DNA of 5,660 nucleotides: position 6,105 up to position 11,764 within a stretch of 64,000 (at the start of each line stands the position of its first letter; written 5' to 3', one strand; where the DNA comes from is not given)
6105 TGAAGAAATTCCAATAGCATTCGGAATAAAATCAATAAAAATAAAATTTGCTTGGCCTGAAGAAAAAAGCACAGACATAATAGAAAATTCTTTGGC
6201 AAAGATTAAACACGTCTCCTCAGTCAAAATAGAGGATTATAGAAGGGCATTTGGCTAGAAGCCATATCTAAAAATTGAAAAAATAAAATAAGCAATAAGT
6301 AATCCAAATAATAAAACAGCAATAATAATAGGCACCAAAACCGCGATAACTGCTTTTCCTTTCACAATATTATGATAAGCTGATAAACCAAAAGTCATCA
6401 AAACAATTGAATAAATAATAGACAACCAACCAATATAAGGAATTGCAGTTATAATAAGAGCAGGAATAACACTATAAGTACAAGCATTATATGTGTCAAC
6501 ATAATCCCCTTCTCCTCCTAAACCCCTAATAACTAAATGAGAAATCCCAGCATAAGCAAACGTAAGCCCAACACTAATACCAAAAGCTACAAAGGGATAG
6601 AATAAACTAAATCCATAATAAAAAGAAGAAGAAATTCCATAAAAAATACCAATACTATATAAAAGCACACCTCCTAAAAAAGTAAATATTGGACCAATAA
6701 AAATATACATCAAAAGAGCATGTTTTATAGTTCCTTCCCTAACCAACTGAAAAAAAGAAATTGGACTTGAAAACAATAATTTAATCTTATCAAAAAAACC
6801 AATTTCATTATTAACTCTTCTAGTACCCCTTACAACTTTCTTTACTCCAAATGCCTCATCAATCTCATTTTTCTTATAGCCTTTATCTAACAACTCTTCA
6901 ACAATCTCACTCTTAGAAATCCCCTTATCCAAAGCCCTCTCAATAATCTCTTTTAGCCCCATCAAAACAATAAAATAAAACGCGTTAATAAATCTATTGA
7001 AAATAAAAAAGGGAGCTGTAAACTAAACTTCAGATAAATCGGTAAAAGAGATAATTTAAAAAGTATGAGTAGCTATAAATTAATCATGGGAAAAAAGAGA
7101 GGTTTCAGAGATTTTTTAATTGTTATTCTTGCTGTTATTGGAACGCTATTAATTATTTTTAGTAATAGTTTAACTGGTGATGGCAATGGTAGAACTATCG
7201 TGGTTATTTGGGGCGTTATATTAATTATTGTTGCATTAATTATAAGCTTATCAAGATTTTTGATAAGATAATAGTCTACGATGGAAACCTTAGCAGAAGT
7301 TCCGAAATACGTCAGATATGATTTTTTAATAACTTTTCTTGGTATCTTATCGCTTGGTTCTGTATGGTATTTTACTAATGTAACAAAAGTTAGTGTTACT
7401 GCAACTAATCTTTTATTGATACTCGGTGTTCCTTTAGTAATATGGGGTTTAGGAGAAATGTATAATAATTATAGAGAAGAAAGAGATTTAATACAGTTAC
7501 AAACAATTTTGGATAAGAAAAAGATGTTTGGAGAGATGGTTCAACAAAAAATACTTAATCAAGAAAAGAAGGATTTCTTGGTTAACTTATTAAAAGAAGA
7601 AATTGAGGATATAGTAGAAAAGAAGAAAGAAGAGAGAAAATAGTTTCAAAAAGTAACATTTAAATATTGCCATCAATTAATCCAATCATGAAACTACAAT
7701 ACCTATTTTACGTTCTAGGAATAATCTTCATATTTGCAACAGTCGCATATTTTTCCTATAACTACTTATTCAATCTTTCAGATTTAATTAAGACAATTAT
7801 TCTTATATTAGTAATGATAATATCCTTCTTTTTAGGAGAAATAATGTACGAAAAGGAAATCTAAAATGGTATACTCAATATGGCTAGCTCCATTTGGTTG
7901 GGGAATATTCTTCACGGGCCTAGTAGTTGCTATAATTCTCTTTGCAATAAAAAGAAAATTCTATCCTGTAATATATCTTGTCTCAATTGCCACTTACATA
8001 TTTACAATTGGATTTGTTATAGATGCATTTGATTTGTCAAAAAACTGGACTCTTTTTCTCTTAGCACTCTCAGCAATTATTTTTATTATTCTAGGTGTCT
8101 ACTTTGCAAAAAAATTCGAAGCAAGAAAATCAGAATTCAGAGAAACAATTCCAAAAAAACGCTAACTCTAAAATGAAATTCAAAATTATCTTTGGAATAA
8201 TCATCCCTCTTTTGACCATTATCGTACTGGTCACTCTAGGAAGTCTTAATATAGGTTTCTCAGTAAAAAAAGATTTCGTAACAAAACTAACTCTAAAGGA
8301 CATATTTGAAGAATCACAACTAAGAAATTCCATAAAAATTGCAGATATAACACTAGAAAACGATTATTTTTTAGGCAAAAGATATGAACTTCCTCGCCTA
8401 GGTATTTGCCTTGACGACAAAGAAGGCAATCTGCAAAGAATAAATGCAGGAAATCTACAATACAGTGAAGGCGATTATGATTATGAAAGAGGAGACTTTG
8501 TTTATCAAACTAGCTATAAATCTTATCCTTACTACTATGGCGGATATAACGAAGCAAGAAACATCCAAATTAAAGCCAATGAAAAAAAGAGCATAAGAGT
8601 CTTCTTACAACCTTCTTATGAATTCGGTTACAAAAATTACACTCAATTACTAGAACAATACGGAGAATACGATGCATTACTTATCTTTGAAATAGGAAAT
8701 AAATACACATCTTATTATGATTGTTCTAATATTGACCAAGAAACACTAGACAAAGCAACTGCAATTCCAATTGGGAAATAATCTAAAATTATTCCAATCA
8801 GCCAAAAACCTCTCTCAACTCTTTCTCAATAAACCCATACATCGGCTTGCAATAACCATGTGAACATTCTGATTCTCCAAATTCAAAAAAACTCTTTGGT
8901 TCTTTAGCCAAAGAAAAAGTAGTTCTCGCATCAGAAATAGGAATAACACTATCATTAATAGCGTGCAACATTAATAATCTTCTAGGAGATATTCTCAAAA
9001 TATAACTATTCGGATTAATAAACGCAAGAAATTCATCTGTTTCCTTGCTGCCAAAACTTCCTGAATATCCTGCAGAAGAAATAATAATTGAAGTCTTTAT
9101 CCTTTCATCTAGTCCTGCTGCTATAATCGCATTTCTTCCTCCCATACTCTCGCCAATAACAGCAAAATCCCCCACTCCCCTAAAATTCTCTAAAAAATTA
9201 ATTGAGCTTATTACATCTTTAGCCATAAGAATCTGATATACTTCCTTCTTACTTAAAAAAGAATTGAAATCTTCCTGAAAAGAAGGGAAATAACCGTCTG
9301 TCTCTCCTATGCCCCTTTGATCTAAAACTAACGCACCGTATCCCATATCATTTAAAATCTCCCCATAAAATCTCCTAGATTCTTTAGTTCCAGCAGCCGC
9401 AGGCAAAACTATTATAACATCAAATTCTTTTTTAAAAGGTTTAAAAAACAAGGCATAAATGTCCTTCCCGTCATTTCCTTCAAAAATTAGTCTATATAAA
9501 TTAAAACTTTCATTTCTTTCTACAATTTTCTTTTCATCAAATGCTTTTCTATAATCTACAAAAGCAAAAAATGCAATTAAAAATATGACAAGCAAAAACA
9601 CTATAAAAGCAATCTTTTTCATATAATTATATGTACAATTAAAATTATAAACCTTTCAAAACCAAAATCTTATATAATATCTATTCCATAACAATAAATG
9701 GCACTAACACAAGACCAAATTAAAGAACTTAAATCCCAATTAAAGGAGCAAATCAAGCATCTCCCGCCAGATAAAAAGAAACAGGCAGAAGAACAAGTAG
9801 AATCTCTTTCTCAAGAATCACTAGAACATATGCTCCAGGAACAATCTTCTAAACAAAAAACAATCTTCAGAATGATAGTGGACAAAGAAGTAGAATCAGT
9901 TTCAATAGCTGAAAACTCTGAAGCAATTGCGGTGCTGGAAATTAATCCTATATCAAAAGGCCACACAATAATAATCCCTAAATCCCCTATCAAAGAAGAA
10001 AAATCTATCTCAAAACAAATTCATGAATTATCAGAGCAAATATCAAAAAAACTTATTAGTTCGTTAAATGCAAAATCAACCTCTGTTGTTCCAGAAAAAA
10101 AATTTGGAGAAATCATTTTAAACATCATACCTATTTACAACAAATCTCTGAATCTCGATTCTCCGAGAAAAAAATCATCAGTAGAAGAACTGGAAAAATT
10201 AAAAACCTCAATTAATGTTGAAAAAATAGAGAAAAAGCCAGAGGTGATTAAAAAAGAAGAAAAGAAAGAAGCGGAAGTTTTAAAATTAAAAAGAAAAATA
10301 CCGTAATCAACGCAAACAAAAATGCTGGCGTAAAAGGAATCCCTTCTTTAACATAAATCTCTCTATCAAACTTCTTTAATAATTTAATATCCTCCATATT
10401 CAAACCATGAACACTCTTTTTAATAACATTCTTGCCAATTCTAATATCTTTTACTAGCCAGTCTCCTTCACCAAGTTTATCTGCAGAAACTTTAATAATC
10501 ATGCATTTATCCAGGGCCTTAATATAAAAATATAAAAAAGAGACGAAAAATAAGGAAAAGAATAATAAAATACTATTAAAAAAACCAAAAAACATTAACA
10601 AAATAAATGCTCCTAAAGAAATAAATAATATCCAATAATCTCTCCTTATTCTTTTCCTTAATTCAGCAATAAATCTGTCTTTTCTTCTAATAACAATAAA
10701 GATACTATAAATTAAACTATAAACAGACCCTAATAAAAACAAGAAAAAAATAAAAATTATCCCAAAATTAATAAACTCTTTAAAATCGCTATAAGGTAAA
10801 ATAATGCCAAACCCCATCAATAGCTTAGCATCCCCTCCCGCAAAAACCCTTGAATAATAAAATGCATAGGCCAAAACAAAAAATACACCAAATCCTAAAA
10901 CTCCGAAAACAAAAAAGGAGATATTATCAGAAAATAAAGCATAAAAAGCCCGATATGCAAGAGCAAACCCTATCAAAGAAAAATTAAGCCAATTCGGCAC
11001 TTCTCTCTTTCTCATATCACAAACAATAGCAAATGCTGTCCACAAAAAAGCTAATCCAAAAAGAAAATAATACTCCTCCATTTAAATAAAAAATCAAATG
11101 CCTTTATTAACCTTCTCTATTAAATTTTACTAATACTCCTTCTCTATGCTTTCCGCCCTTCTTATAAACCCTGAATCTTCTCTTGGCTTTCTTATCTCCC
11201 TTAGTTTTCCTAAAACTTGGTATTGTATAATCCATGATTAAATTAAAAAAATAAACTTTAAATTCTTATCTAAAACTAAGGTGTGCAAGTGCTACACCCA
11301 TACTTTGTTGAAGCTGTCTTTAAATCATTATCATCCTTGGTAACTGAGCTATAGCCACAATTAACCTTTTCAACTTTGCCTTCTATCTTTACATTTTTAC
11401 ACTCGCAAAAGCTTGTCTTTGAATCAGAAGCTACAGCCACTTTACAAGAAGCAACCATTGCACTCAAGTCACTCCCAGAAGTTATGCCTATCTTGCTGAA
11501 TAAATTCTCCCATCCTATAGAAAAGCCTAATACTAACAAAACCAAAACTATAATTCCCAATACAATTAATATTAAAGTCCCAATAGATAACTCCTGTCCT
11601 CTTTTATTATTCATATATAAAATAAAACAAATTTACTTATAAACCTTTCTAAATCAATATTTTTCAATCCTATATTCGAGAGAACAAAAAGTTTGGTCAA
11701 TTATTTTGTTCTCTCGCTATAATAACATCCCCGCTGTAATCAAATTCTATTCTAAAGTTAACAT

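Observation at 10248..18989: Type-IV-pilus-like locus with about 10 tandem class-III-signal-peptide genes and translationally coupled ATGA junctions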

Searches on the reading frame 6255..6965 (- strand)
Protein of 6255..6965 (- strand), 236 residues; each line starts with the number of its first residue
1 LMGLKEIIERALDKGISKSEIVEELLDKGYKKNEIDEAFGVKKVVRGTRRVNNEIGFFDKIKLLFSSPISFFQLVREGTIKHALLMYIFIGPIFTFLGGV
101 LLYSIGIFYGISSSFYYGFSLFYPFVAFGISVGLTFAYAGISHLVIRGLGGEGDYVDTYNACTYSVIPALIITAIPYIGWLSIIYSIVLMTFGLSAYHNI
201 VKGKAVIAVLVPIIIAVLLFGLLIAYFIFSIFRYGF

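Call 8: search_protein_families(library=pfam, max_evalue=0.001, proteins=[window:6255-6965:-])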
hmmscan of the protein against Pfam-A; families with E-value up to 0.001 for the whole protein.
window:6255-6965:- (236 aa): 1 family
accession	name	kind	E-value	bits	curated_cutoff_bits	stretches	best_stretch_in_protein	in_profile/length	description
PF04893.22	Yip1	-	2.1e-13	50.9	28.6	1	64-222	3-172/173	Yip1 domain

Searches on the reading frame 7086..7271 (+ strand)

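Call 32: search_protein_families(library=pfam, max_evalue=1, proteins=[window:7086-7271:+])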
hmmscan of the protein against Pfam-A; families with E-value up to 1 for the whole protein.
window:7086-7271:+ (61 aa): 5 families
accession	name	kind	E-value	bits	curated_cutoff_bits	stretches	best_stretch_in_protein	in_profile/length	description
PF06161.16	DUF975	-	0.1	12.9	34.8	1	10-59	110-161/243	Protein of unknown function (DUF975)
PF13239.11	2TM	-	0.11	13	24.8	1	3-51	9-56/79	2TM domain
PF15168.11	TRIQK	-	0.37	11.2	27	0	5-25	46-66/79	Triple QxxK/R motif-containing protein family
PF02656.20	DUF202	-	0.47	11.4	23.4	1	13-55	18-56/68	Domain of unknown function (DUF202)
PF11239.13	DUF3040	-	0.84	10.4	24.7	1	8-52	44-83/84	Protein of unknown function (DUF3040)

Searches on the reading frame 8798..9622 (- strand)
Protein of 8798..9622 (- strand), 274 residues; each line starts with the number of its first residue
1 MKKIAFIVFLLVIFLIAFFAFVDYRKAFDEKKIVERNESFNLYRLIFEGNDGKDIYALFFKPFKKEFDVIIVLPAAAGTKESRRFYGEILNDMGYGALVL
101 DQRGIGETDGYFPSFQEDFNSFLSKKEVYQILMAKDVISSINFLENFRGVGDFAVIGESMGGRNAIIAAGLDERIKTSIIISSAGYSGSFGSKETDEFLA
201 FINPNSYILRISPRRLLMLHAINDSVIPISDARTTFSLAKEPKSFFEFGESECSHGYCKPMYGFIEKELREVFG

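Call 8: search_protein_families(library=pfam, max_evalue=0.001, proteins=[window:8798-9622:-])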
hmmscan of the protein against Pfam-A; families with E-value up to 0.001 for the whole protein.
window:8798-9622:- (274 aa): 4 families
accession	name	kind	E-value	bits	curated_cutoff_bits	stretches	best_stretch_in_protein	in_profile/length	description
PF05448.18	AXE1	-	5.2e-06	25.9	21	1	39-178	53-203/321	Acetyl xylan esterase (AXE1)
PF12146.15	Hydrolase_4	-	1.3e-05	25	27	1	88-187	25-112/239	Serine aminopeptidase, S33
PF00561.26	Abhydrolase_1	-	2.7e-05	24.4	25.8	1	69-200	2-117/245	alpha/beta hydrolase fold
PF01738.24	DLH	-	0.00014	22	21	1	57-180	3-126/217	Dienelactone hydrolase family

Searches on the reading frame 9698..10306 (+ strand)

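Call 8: search_protein_families(library=pfam, max_evalue=0.001, proteins=[window:9698-10306:+])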
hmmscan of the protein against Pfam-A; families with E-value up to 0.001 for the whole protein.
window:9698-10306:+ (202 aa): 1 family
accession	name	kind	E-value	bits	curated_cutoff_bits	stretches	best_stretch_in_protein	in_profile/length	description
PF01230.28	HIT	-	9.7e-06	26.6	21.5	1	63-125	2-64/98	HIT domain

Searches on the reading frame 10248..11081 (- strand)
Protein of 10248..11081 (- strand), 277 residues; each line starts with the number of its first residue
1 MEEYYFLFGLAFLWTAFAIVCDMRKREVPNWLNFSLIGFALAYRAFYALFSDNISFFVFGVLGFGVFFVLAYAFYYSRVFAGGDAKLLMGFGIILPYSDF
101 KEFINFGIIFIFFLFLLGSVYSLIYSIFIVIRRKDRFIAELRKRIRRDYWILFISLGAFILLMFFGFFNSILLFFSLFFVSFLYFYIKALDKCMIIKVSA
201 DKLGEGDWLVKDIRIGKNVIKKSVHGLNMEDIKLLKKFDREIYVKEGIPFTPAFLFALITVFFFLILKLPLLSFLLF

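Call 6: search_protein_families(library=pfam, max_evalue=1, proteins=[window:10248-11081:-])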
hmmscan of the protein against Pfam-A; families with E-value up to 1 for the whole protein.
window:10248-11081:- (277 aa): 3 families
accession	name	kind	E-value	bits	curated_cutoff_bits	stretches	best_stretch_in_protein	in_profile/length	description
PF01478.23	Peptidase_A24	-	5.8e-12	46.4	26.5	1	11-122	3-103/104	Type IV leader peptidase family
PF06819.16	Arc_PepC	-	0.015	16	23.4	1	210-241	71-101/110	Archaeal Peptidase A24 C-terminal Domain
PF04995.19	CcmD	-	0.75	10.4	25.6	1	122-147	17-42/44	Heme exporter protein D (CcmD)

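Call 7: search_protein_families(library=ncbifam, max_evalue=1, proteins=[window:10248-11081:-])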
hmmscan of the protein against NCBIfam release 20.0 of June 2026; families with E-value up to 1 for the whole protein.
window:10248-11081:- (277 aa): 1 family
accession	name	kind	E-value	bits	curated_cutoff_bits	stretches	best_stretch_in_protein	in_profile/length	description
NF040695.1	FlaK_Arch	equivalog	9.1e-10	38.5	330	1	6-131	3-125/230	preflagellin peptidase FlaK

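Call 63: search_solved_structures(query=window:10248-11081:-, max_evalue=1, show_alignments=2)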
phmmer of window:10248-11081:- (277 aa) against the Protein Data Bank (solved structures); distinct sequences matched with E-value up to 1: 1.
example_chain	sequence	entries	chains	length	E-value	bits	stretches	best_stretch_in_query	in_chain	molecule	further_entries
3s0x_A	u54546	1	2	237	0.00081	22.5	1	13-149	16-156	Peptidase A24B, FlaK domain protein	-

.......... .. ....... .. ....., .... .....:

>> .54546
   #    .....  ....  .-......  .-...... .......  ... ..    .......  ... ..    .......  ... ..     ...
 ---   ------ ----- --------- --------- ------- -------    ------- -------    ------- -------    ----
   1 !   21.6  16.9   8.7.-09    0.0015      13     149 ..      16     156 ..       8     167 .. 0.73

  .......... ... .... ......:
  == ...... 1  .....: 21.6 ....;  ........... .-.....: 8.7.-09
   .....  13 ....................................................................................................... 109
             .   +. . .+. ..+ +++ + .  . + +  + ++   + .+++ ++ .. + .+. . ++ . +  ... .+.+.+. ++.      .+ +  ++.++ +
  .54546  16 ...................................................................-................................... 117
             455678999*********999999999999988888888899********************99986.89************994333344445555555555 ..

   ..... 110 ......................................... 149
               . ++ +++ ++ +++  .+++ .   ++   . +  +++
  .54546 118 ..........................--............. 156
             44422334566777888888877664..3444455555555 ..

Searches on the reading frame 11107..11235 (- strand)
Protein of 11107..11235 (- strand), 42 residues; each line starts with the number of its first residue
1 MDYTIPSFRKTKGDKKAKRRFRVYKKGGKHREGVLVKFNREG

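Call 32: search_protein_families(library=pfam, max_evalue=1, proteins=[window:11107-11235:-])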
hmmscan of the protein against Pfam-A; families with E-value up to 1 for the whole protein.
window:11107-11235:- (42 aa): 1 family
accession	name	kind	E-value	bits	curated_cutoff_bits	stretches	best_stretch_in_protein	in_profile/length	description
PF24188.1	DUF7416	-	0.14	12.3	27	1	15-29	28-42/69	Family of unknown function (DUF7416)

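Call 79: search_solved_structures(query=window:11107-11235:-, max_evalue=10, show_alignments=1)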
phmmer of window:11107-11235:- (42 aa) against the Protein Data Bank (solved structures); distinct sequences matched with E-value up to 10: 0.

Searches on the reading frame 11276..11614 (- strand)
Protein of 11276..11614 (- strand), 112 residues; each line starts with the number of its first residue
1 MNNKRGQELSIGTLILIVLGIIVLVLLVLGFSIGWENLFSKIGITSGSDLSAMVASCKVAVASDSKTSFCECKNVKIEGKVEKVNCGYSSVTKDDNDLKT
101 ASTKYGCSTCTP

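Call 6: search_protein_families(library=pfam, max_evalue=1, proteins=[window:11276-11614:-])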
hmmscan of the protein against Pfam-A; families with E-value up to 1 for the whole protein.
window:11276-11614:- (112 aa): 2 families
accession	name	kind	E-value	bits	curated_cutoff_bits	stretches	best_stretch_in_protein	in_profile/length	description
PF23489.1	V-ATPase_su_f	-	0.026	15.1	27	1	15-62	15-60/78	V-type proton ATPase subunit f-like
PF10726.14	DUF2518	-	0.035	14.2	25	1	9-46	7-44/145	Protein of function (DUF2518)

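Call 7: search_protein_families(library=ncbifam, max_evalue=1, proteins=[window:11276-11614:-])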
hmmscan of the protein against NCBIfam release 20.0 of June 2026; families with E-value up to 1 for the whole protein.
window:11276-11614:- (112 aa): 1 family
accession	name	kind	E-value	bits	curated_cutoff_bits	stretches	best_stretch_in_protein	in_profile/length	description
NF008016.0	PRK10746.1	equivalog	0.068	12.2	799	1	12-63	162-212/461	amino acid permease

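Call 46: find_homologous_proteins(query=window:11276-11614:-, max_evalue=0.001)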
Query window:11276-11614:- (112 aa): 114 proteins with E <= 0.001 among 132 candidates.
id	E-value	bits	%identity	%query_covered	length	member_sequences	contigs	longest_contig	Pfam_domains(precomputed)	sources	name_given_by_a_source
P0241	4.0e-45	170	75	96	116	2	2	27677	-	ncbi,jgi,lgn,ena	-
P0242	4.5e-45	170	74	93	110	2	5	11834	-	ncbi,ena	-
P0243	1.6e-43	165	70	98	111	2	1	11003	-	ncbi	-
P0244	2.2e-43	164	74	95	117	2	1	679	-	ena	-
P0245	4.6e-43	163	71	99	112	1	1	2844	-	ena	-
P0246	2.2e-42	161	75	94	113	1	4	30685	-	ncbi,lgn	-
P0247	3.4e-42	161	73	96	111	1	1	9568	-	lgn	-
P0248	3.7e-42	160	71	96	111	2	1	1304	-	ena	-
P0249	6.5e-41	156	70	99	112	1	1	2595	-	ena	-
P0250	1.2e-40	156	69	98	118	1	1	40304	-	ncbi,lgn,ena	-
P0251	9.0e-39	150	66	96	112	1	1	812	-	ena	-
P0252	2.1e-36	142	78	82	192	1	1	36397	-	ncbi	-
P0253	7.2e-36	140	74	84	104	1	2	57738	-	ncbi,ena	-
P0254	1.5e-35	139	73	83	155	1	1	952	-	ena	-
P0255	6.4e-35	137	72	84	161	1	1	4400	-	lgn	-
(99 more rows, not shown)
